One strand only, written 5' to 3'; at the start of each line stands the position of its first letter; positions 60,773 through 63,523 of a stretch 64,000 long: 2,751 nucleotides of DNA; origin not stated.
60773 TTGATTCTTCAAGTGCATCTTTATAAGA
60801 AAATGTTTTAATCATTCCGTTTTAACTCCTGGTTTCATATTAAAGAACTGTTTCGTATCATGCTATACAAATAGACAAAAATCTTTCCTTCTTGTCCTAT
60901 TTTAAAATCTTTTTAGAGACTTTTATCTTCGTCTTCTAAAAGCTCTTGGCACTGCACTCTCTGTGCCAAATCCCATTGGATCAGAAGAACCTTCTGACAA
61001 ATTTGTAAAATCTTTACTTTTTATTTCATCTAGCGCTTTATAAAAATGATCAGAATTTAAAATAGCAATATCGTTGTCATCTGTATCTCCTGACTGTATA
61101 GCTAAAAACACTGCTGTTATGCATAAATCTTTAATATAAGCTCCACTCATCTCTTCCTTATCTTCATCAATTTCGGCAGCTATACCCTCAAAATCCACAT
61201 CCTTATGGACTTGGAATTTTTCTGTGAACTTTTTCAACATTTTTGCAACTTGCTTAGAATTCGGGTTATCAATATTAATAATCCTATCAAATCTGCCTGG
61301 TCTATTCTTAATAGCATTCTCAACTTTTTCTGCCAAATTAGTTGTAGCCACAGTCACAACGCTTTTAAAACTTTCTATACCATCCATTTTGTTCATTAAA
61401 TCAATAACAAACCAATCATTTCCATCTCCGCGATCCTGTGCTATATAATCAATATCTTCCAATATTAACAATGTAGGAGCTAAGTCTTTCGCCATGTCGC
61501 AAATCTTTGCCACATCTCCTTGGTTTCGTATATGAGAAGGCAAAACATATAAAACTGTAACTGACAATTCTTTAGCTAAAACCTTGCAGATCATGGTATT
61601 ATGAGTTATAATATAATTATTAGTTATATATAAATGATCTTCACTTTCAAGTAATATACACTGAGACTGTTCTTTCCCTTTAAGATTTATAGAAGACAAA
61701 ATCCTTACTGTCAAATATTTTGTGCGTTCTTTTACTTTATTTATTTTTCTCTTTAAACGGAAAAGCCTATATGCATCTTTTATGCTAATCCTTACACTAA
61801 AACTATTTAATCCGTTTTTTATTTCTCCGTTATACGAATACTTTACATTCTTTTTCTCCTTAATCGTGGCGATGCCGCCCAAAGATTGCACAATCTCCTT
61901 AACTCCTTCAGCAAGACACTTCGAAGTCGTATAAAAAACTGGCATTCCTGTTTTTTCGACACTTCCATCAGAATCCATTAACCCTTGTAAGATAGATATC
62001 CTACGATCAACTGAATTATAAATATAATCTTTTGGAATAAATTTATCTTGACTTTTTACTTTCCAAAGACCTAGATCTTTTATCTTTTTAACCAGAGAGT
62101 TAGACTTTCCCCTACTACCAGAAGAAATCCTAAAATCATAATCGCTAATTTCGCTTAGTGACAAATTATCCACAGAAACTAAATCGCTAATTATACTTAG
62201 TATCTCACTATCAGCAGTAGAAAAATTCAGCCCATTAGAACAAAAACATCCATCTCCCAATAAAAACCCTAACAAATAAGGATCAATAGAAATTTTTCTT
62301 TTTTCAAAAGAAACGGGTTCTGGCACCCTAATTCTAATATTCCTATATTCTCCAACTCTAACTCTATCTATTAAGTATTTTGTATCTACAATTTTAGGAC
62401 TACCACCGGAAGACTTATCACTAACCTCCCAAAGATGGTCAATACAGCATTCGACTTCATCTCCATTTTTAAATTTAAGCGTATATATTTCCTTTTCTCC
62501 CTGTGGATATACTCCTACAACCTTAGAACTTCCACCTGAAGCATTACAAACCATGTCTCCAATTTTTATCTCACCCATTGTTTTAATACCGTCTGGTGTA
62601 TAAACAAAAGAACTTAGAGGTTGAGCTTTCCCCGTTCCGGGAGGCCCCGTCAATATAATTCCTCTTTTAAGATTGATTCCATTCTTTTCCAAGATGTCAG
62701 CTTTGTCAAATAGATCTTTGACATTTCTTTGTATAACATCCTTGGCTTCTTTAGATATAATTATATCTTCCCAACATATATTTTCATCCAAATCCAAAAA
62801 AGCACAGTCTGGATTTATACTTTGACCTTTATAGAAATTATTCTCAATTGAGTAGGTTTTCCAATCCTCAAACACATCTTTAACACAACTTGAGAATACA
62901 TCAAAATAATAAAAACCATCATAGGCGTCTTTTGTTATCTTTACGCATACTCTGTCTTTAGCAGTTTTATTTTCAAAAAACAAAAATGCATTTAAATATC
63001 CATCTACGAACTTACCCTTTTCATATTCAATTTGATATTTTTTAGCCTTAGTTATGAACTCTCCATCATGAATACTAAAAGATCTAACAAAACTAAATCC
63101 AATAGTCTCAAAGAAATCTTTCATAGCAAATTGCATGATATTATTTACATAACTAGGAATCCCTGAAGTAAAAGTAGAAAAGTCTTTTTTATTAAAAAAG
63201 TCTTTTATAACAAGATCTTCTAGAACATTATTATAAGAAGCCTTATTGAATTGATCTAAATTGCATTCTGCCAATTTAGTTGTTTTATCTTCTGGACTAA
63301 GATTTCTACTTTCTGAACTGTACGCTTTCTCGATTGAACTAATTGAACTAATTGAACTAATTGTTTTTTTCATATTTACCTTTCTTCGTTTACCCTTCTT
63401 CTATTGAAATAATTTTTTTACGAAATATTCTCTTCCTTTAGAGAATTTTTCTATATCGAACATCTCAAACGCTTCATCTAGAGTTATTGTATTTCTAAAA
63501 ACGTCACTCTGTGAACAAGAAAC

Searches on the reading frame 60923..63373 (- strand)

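Call 9: search_protein_families(library=phrogs, proteins=[window:60923-63373:-], max_evalue=0.001)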
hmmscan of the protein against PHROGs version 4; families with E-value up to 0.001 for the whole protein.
window:60923-63373:- (816 aa): 12 families
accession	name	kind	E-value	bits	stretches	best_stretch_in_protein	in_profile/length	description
phrog_36964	-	head and packaging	8.5e-45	154.1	1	247-596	89-438/890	terminase large subunit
phrog_19299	-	head and packaging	5.4e-33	115.3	1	230-767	9-560/702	terminase large subunit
phrog_510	-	DNA, RNA and nucleotide metabolism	5e-27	95.9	1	209-486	363-641/667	DNA primase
phrog_50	-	DNA, RNA and nucleotide metabolism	3.2e-24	86.9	1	165-373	6-212/570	DnaC-like helicase loader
phrog_15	-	head and packaging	5.3e-24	85.6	1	235-480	64-316/1330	terminase large subunit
phrog_3757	-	unknown function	2.4e-19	71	2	593-772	140-321/367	-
phrog_10440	-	unknown function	1.7e-17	64.1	2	595-732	251-381/483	-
phrog_7485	-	unknown function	4.3e-17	63.2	2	635-731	280-389/430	-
phrog_30773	-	unknown function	7.2e-17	61.9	1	621-758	244-384/666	-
phrog_30356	-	DNA, RNA and nucleotide metabolism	1.9e-14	53.7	1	232-555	371-680/823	helicase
phrog_10401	-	other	5.6e-10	39.6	1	593-720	474-603/667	ATPase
phrog_14322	-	unknown function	0.00022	21.6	1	630-715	277-362/398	-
